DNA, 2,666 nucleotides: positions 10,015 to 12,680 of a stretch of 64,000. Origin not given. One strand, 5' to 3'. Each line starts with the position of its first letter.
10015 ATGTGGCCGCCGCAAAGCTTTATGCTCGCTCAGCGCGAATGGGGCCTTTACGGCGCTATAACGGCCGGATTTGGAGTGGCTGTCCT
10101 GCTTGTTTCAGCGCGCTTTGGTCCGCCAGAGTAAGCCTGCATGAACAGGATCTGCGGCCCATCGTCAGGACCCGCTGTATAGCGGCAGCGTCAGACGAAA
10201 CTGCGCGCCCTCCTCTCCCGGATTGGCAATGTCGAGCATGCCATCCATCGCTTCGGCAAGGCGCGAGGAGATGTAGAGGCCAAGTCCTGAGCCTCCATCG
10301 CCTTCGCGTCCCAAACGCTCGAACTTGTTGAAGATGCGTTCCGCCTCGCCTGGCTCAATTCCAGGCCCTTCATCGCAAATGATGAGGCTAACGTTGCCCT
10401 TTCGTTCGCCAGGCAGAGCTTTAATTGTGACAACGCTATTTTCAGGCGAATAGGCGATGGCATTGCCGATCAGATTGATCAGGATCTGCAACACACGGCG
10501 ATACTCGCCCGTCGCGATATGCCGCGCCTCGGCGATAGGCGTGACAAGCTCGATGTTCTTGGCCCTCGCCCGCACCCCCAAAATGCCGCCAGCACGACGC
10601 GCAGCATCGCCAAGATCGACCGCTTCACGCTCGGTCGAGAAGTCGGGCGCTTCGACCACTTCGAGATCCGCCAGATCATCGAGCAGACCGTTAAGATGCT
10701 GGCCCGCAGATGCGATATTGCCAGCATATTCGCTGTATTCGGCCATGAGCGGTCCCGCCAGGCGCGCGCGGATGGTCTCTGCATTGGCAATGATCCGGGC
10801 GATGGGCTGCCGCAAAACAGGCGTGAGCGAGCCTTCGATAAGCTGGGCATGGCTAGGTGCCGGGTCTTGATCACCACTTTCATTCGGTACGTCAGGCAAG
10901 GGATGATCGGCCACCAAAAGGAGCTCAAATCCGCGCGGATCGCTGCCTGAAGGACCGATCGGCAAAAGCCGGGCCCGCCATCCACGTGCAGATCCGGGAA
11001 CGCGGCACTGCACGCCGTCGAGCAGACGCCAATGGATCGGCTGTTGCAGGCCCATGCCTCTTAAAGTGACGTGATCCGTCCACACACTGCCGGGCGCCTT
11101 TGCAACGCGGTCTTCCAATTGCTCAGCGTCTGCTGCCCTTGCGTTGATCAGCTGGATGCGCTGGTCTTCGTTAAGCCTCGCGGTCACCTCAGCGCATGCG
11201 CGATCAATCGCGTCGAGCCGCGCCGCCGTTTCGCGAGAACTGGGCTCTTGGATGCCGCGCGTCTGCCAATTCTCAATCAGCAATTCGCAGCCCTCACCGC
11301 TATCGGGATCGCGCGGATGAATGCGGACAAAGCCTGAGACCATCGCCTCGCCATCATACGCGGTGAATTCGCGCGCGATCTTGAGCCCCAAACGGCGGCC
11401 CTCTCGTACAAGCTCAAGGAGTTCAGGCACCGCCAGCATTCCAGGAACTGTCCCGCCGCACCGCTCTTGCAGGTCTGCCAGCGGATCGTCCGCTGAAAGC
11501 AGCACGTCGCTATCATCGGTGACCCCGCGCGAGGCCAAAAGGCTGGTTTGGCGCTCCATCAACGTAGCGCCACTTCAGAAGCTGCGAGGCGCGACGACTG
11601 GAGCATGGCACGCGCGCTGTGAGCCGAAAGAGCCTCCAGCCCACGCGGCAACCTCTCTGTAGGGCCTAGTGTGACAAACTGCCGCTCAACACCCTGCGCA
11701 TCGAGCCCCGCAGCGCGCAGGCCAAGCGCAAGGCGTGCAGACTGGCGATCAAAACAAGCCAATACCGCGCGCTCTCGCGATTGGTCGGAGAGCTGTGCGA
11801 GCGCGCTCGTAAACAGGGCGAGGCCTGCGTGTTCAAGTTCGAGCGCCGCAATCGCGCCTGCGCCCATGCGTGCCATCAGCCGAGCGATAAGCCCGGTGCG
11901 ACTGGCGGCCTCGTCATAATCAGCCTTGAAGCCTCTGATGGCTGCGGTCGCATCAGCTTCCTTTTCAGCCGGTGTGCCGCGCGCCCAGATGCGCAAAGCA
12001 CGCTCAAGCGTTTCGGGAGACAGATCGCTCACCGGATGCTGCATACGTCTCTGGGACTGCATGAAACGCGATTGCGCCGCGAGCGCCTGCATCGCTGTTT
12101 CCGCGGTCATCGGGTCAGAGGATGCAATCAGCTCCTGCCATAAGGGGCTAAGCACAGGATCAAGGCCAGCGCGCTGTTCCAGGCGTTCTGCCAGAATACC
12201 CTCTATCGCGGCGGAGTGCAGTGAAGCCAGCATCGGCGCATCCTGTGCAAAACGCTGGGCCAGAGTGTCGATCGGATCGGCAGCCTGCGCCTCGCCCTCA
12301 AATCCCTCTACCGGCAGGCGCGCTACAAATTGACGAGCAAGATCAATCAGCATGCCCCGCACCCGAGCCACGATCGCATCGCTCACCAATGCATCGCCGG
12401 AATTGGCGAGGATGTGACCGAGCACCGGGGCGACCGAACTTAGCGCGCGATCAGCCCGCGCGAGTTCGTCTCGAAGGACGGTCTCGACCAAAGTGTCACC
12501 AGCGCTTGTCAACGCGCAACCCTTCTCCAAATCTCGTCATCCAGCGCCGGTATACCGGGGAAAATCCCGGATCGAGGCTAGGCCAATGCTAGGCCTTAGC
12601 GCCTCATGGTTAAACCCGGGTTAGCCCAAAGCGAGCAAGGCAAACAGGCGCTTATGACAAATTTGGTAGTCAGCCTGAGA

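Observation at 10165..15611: Candidate cell-polarity module: His-less kinase, His-less HPt, unknown protein and TipN/GPR-like scaffold under CtrA-like boxes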

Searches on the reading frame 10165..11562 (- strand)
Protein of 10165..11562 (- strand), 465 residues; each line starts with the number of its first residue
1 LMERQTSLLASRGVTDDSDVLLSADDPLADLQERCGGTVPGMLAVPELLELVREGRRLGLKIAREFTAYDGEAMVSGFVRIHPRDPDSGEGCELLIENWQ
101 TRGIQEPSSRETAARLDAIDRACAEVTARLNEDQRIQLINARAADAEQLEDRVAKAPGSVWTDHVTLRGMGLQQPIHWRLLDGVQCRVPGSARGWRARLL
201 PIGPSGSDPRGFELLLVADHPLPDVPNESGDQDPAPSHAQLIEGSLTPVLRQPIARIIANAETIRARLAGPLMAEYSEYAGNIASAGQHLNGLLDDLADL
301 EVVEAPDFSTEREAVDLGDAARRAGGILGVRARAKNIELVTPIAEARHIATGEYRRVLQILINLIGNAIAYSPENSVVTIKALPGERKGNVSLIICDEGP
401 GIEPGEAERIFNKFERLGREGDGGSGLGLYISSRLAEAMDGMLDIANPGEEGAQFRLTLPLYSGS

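Call 3: search_protein_families(library=pfam, proteins=[window:10165-11562:-], max_evalue=0.1)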
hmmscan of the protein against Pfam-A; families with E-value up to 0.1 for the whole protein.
window:10165-11562:- (465 aa): 2 families
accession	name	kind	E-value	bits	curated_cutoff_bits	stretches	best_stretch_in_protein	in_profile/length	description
PF02518.31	HATPase_c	-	8.7e-23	81.3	26.4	1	354-462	3-110/111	Histidine kinase-, DNA gyrase B-, and HSP90-like ATPase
PF00512.31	HisKA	-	7e-06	26.4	26.9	1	250-301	13-61/66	His Kinase A (phospho-acceptor) domain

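Call 4: search_protein_families(library=ncbifam, proteins=[window:10165-11562:-], max_evalue=0.1)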
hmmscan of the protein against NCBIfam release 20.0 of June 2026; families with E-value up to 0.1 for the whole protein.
window:10165-11562:- (465 aa): 76 families (the best 25 are shown)
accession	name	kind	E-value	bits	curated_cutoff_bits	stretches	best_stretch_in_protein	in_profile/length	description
TIGR02956.1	TMAO_torS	equivalog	1.4e-31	109.5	676.5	1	271-464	493-685/967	TMAO reductase system sensor histidine kinase/response regulator TorS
NF046044.1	PnpS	equivalog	1.2e-29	103.5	400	1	250-460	181-390/390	two-component system histidine kinase PnpS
NF008312.0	PRK11100.1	equivalog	2.4e-24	86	356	1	245-461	262-474/477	two-component system sensor histidine kinase CreC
NF040691.1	MtrAB_MtrB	equivalog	5.1e-24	85.1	450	1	290-464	321-495/507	MtrAB system histidine kinase MtrB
NF050805.1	CellDivHKDivJCaul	equivalog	5.1e-24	84.4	1000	1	249-445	308-504/531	cell cycle sensor histidine kinase DivJ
TIGR02966.1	phoR_proteo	equivalog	1.7e-22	79.9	334.2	1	250-458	125-332/333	phosphate regulon sensor histidine kinase PhoR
NF006800.0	PRK09303.1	equivalog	1.1e-21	77.2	342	1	281-463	197-379/383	histidine kinase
NF008543.0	PRK11466.1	equivalog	3.7e-21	74.7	982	1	251-462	456-663/914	TMAO reductase system sensor histidine kinase/response regulator TorS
NF038297.2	hybrid_HK_HrmK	equivalog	7.4e-21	74.4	725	1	250-462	246-458/607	hybrid histidine kinase/response regulator HrmK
NF041735.1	hist_kin_RppB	equivalog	7.6e-21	74.4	400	1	250-460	227-438/438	two-component system sensor histidine kinase RppB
NF011874.0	PRK15347.1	equivalog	1.2e-19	69.8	852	1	286-461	442-614/921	two component system sensor kinase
NF041947.1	LuxQ_Vibrio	equivalog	2.1e-19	69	1200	1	274-461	504-696/843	quorum-sensing autoinducer 2 sensor kinase/phosphatase LuxQ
NF033092.0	HK_WalK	equivalog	1.2e-18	67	725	1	293-461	425-594/594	cell wall metabolism sensor histidine kinase WalK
NF012163.2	BaeS_SmeS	equivalog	1.9e-18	66.7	500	1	288-459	285-456/457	sensor histidine kinase efflux regulator BaeS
NF008318.0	PRK11107.1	equivalog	3.1e-18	65.3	890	1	251-461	305-518/920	two-component sensor histidine kinase BarA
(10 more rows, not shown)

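Call 9: find_related_loci(query=window:10165-11562:-, collection=genome_contigs, flank=7000)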
Query window:10165-11562:- (465 aa) in genome_contigs; peptide patterns used: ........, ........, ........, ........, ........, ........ (x = any residue, [..] = any of these).
161 stretches matched a pattern; 32 encode a relative of the query (tblastn E <= 1e-3); 32 distinct loci.
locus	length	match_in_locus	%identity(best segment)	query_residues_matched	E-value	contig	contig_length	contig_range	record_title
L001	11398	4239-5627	81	1-463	0e+0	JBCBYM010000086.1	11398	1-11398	MAG: Pseudomonadota bacterium isolate J06656_7 NODE_86_length_11398_cov_4.785531, whole genome shotgun sequence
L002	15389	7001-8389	67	1-464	0e+0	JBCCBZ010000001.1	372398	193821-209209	MAG: Pseudomonadota bacterium isolate P01_A01_bin.47 k141_397623_length_372398_cov_39.8171, whole genome shotgun sequenc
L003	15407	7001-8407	67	1-461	0e+0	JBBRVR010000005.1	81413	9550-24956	MAG: Sphingomonadales bacterium isolate La3_metabat2.211 La3_metabat2.211_K_1496817_L_81413_cov_15.2816, whole genome sh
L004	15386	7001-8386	67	1-462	0e+0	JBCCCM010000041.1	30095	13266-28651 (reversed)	MAG: Pseudomonadota bacterium isolate P01_A01_bin.6 k141_2011469_length_30095_cov_32.3827, whole genome shotgun sequence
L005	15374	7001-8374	61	2-459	4e-180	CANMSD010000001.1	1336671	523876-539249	uncultured Erythrobacter sp. isolate 2-911.fasta genome assembly, contig: NODE_1, whole genome shotgun sequence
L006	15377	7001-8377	59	3-461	4e-174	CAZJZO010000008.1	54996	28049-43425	MAG TPA_asm: uncultured Porphyrobacter sp. isolate SRP135972_co2_87 genome assembly, contig: NODE_168_length_54996_cov_1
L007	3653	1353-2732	59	2-460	3e-172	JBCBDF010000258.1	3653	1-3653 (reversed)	MAG: Pseudomonadota bacterium isolate J06597_2 NODE_8194_length_3653_cov_6.776820, whole genome shotgun sequence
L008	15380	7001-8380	58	2-460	2e-164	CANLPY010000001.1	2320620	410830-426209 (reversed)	uncultured Erythrobacter sp. isolate 941-3Z.fasta genome assembly, contig: NODE_1, whole genome shotgun sequence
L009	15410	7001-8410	57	2-460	5e-159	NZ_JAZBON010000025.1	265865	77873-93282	MAG: Erythrobacter sp. isolate bin.644 k117_3504933, whole genome shotgun sequence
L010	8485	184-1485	63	34-461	8e-159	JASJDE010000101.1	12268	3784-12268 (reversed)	MAG: Erythrobacter sp. isolate MO_188.B18 MO_188.c_6041, whole genome shotgun sequence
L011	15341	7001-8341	57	6-455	9e-152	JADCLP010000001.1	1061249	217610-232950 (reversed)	Erythrobacteraceae bacterium E2-1 Yellow Sea NODE_1_length_1061249_cov_246.324270, whole genome shotgun sequence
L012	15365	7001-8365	55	2-460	1e-147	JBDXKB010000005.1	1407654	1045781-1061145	MAG: Erythrobacter sp. isolate AQ.32.F.A2_91_2 AQ_32_F_A2_91_2_000000000005, whole genome shotgun sequence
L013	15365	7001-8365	55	2-460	2e-136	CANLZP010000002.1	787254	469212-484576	uncultured Erythrobacter sp. isolate 4-1445.fasta genome assembly, contig: NODE_2, whole genome shotgun sequence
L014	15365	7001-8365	54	2-460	1e-135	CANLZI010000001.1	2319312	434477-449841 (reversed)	uncultured Erythrobacter sp. isolate 4-1416.fasta genome assembly, contig: NODE_1, whole genome shotgun sequence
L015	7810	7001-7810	63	1-270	9e-110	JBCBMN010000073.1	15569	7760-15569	MAG: Pseudomonadota bacterium isolate J06630_10 NODE_73_length_15569_cov_6.155058, whole genome shotgun sequence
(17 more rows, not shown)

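Call 65: search_protein_families(library=pfam, proteins=[L005:4794-5975:+], max_evalue=0.1)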
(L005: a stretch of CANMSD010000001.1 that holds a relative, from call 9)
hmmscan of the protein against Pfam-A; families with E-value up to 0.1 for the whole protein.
L005:4794-5975:+ (393 aa): 1 family
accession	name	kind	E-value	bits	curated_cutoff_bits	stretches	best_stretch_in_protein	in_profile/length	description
PF12804.13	NTP_transf_3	-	0.00024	21.8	27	1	5-69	3-62/160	MobA-like NTP transferase domain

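Call 76: search_solved_structures(query=window:10165-11562:-, max_evalue=1e-10, show_alignments=1)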
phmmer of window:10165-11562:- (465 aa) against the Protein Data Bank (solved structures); distinct sequences matched with E-value up to 1e-10: 17.
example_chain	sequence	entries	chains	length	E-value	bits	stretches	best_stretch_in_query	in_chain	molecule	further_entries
7z8n_A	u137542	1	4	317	7.9e-18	67.8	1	251-461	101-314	Histidine kinase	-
6rh7_A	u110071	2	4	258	1.3e-17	67.2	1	245-460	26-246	Sensor histidine kinase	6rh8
3dge_A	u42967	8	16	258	1.6e-17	66.8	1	246-460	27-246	Sensor protein | Histidine kinase | Sensor histidine kinase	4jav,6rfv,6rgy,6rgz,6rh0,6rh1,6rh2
2c2a_A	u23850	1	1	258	1.6e-17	66.8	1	246-460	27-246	SENSOR HISTIDINE KINASE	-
5uht_A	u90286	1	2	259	1.6e-17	66.8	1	246-460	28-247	Sensor histidine kinase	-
6azr_A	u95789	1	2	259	1.6e-17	66.8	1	246-460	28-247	Sensor histidine kinase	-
6qrj_A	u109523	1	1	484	2.6e-17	66.1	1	270-461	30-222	Hybrid kinase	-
8u4x_A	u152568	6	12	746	2.2e-16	63.1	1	282-461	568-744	histidine kinase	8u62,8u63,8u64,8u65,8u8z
6lgq_C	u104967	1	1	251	2.4e-16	62.9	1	235-461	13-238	Histidine kinase KdpD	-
4jas_A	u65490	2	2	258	2.8e-16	62.7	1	246-460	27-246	Histidine kinase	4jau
9m08_C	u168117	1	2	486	4.5e-13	52.1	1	246-462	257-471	histidine kinase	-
6dk7_A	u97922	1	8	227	1.6e-12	50.3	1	251-461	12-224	RetS (Regulator of Exopolysaccharide and Type III Secretion)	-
6dk8_A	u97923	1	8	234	1.7e-12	50.3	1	251-461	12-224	RetS (Regulator of Exopolysaccharide and Type III Secretion)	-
7n0e_B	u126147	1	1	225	2.5e-12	49.7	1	250-461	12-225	Histidine kinase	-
4q20_A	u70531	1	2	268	6.6e-11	45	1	243-460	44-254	Sensor protein DivL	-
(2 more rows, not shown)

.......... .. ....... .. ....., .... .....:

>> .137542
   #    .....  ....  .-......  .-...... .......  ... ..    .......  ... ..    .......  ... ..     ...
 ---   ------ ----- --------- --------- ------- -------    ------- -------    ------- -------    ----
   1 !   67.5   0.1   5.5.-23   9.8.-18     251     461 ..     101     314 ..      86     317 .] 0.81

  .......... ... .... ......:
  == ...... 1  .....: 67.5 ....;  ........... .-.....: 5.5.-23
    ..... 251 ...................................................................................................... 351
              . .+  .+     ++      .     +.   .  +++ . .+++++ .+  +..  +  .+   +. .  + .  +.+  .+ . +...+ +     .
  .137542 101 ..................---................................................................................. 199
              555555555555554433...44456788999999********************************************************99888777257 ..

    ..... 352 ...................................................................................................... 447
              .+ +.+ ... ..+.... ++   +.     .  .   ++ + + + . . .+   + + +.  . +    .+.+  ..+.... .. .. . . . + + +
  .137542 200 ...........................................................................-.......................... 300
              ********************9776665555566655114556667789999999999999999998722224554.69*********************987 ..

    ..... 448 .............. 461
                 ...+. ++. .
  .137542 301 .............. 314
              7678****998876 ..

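Call 97: search_protein_families(library=ncbifam, proteins=[L012:6022-6996:+], max_evalue=1)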
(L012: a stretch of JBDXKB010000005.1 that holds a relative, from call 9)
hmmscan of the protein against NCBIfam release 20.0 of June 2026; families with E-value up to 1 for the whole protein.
L012:6022-6996:+ (324 aa): 0 families

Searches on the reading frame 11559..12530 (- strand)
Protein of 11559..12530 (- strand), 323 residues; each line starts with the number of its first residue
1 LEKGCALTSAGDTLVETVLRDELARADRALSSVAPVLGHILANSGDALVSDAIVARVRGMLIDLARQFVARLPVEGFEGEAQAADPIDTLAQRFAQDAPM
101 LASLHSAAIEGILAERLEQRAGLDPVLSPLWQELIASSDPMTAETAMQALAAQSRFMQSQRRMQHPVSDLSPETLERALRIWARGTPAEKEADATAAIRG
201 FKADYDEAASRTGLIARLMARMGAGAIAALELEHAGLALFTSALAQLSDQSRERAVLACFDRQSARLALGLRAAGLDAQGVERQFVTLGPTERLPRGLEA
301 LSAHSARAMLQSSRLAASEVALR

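Call 3: search_protein_families(library=pfam, proteins=[window:11559-12530:-], max_evalue=0.1)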
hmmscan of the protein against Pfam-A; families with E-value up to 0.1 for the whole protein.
window:11559-12530:- (323 aa): 0 families

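Call 4: search_protein_families(library=ncbifam, proteins=[window:11559-12530:-], max_evalue=0.1)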
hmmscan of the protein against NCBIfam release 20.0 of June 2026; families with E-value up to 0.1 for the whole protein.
window:11559-12530:- (323 aa): 0 families

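Call 18: find_related_loci(query=A2, collection=genome_contigs, flank=8000)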
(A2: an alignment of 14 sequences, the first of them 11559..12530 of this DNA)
Query A2 (323 aa) in genome_contigs; peptide patterns used: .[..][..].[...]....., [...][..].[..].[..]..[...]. (x = any residue, [..] = any of these).
210 stretches matched a pattern; 192 encode a relative of the query (tblastn E <= 1e-3); the best 80 are kept; 80 distinct loci.
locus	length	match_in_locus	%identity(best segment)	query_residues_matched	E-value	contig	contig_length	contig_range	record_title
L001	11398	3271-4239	82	1-323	2e-167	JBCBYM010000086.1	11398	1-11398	MAG: Pseudomonadota bacterium isolate J06656_7 NODE_86_length_11398_cov_4.785531, whole genome shotgun sequence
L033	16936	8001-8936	64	2-313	8e-120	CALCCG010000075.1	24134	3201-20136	MAG TPA_asm: uncultured Erythrobacter sp. isolate SRR3401492_bin.41_CONCOCT_v1.1_MAG genome assembly, contig: ERZ1740065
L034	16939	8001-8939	61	1-313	4e-114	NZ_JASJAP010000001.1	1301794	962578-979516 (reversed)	MAG: Erythrobacter sp. isolate MO_005.B18 MO_005.c_1, whole genome shotgun sequence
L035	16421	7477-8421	61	1-315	3e-114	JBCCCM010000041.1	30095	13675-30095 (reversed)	MAG: Pseudomonadota bacterium isolate P01_A01_bin.6 k141_2011469_length_30095_cov_32.3827, whole genome shotgun sequence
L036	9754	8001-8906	59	2-310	6e-111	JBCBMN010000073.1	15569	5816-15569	MAG: Pseudomonadota bacterium isolate J06630_10 NODE_73_length_15569_cov_6.155058, whole genome shotgun sequence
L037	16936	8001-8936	60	3-314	3e-109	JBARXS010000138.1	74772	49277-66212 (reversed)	MAG: Erythrobacter sp. isolate MFD12135_ilm_asm_bin11 k127_4713, whole genome shotgun sequence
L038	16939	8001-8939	57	1-313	1e-105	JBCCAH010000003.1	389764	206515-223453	MAG: Pseudomonadota bacterium isolate P01_A01_bin.136 k141_433016_length_389764_cov_173.1537, whole genome shotgun seque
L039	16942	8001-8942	55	3-313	1e-102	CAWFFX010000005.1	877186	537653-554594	MAG: uncultured Alphaproteobacteria bacterium isolate MFD03250.bin.1.39 genome assembly, contig: contig_177, whole genom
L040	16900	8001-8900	58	15-315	1e-102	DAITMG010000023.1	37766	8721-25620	MAG TPA_asm: Erythrobacter sp. isolate CTOTU7343 NODE_1091_length_37766_cov_33.739201, whole genome shotgun sequence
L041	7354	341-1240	60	15-315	8e-100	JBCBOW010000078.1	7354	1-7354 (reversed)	MAG: Pseudomonadota bacterium isolate J06633_16 NODE_78_length_7354_cov_3.807338, whole genome shotgun sequence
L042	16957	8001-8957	55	2-321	2e-97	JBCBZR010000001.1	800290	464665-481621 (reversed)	MAG: Pseudomonadota bacterium isolate P01_A01_bin.120 k141_318313_length_800290_cov_76.7201, whole genome shotgun sequen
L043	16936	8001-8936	55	3-311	2e-93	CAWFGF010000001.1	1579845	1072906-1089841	MAG: uncultured Alphaproteobacteria bacterium isolate MFD03250.bin.1.182 genome assembly, contig: contig_12, whole genom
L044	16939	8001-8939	58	1-313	5e-107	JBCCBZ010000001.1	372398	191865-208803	MAG: Pseudomonadota bacterium isolate P01_A01_bin.47 k141_397623_length_372398_cov_39.8171, whole genome shotgun sequenc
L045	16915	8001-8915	53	13-318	3e-89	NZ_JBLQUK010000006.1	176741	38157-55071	Qipengyuania sp. ASV99 NODE_6_length_176741_cov_58.316703, whole genome shotgun sequence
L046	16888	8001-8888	53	15-314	3e-86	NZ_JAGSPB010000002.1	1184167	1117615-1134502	Erythrobacter ani strain WH131 2, whole genome shotgun sequence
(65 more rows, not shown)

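Call 73: predict_structure(alignment_id=A2)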
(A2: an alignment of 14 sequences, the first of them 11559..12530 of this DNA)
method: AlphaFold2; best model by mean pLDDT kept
length: 323 residues; sequences in the alignment: 14
mean_pLDDT: 83.6   pTM: 0.83
mean pLDDT of the five models: 83.6, 67.2, 62.6, 59.2, 55.3
residues with pLDDT >= 90: 153; 70-90: 124; 50-70: 25; < 50: 21
segments of 3 or more residues with pLDDT < 50: 1-9, 76-82, 321-323
pLDDT, mean of each block of 10 residues (from residue 1): 44 76 85 83 63 91 94 58 74 92 92 88 78 91 93 92 92 93 88 90 92 93 87 82 93 90 88 91 83 75 90 65 40
secondary structure, 60 per line:
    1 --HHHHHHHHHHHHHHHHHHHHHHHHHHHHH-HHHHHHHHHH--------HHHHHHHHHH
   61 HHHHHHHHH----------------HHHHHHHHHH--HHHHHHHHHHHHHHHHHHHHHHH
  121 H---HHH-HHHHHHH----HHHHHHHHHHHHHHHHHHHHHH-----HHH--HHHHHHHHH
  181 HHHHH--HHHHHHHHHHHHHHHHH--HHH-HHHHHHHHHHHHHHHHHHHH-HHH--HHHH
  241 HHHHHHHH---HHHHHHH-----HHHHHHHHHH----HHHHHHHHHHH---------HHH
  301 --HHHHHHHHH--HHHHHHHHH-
elements in order: H3-31 H33-42 H51-69 H86-95 H98-121 H129-135 H140-161 H172-185 H188-204 H211-230 H237-248 H252-258 H264-273 H278-288 H303-311 H314-322

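Call 77: fold_search(model_id=the predicted structure, library=pdb)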
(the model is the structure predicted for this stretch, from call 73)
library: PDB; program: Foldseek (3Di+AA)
matches with E <= 10: 358; with E <= 0.001: 0
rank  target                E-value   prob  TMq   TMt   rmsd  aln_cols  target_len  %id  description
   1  8czj_B                1.5e-01  0.16  0.13  0.13  23.0       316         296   15  A bacteria Zrt/Irt-like protein in the apo state (released 2023-02-22)
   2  8czj_A                4.4e-01  0.11  0.12  0.13  23.2       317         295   14  A bacteria Zrt/Irt-like protein in the apo state (released 2023-02-22)
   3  7ahk                  4.5e-01  0.08  0.12  0.10  26.3       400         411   12  Crystal structure of the outward-facing state of the substrate-free Na+-only bound glutamate transporter homolog GltPh (released 2020-11-18)
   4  5hu6_D                4.9e-01  0.08  0.11  0.13  31.3       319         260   14  Structure of the T. brucei haptoglobin-haemoglobin receptor bound to human haptolgobin-haemoglobin (released 2016-03-02)
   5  2nwl_C                5.9e-01  0.06  0.12  0.11  22.7       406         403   12  Crystal structure of GltPh in complex with L-Asp (released 2007-02-27)
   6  3zhp_A                6.1e-01  0.06  0.11  0.11  22.9       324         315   13  Human MST3 (STK24) in complex with MO25beta (released 2013-01-16)
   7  6ny5_B                6.4e-01  0.08  0.14  0.13  23.9       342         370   15  Crystal structure of the PUM-HD domain of S. pombe Puf1 in complex with RNA (released 2019-07-03)
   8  6bat_A                6.4e-01  0.06  0.12  0.10  25.0       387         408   13  Crystal Structure of Wild-Type GltPh in complex with L-aspartate (released 2018-01-17)
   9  1xfh_A                6.6e-01  0.05  0.10  0.09  27.5       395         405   12  Structure of glutamate transporter homolog from Pyrococcus horikoshii (released 2004-10-26)
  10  7jh5_A                6.9e-01  0.09  0.17  0.18  21.0       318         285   19  Co-LOCKR: de novo designed protein switch (released 2020-09-02)
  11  6vpf_A                8.6e-01  0.06  0.11  0.13  22.3       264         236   13  Estrogen Receptor Alpha Ligand Binding Domain in Complex with the Selective Estrogen Receptor Modulator Clomiphene (released 2020-09-16)
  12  4kzg_F                8.6e-01  0.06  0.13  0.13  21.9       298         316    9  Crystal structure of zebrafish MO25 (released 2013-09-11)
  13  7n9o_C                8.9e-01  0.06  0.11  0.13  21.7       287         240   11  Estrogen Receptor Alpha Ligand Binding Domain in Complex with Aliphatic SERD S-C10(15) (released 2022-07-06)
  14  7ad3_A                9.3e-01  0.11  0.16  0.17  16.9       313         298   10  Class D GPCR Ste2 dimer coupled to two G proteins (released 2020-12-09)
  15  6zos_A                9.7e-01  0.06  0.11  0.13  21.1       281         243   14  Oestrogen receptor ligand binding domain in complex with compound 18 (released 2021-01-20)
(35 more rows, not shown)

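Call 97: search_protein_families(library=ncbifam, proteins=[window:11559-12530:-], max_evalue=1)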
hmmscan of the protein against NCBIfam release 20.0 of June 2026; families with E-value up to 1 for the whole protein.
window:11559-12530:- (323 aa): 0 families
